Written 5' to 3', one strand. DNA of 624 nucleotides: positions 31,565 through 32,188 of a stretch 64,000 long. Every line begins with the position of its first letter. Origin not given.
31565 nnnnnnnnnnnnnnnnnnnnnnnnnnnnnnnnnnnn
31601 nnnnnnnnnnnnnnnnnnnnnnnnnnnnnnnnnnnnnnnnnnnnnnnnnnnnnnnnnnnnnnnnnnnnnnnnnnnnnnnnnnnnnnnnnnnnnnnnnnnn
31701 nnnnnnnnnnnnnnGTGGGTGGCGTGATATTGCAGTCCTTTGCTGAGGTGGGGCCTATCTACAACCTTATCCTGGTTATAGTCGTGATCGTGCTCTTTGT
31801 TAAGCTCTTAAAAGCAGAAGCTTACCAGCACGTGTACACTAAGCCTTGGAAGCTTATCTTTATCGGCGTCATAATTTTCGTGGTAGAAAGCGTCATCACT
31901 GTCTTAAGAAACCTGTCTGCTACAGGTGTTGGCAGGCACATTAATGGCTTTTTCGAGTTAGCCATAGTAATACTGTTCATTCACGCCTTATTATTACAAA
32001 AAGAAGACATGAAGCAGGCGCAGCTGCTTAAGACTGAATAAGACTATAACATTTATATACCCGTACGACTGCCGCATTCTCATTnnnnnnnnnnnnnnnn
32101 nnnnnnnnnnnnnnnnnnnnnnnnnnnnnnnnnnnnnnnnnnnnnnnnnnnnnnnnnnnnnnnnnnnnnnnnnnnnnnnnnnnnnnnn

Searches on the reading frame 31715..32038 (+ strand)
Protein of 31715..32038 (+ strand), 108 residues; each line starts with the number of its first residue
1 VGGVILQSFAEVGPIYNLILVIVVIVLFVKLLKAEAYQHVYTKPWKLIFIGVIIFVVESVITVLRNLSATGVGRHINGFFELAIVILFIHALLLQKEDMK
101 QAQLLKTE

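Call 50: search_protein_families(library=pfam, proteins=[window:31715-32038:+], max_evalue=0.01)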
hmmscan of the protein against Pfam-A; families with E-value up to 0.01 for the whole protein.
window:31715-32038:+ (108 aa): 2 families
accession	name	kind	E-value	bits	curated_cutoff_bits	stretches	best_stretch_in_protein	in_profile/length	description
PF10066.14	DUF2304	-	0.0013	19.4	25.5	1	18-94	7-82/106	Uncharacterized conserved protein (DUF2304)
PF07666.16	MpPF26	-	0.0013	19.1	37.2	1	13-63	15-72/75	M penetrans paralogue family 26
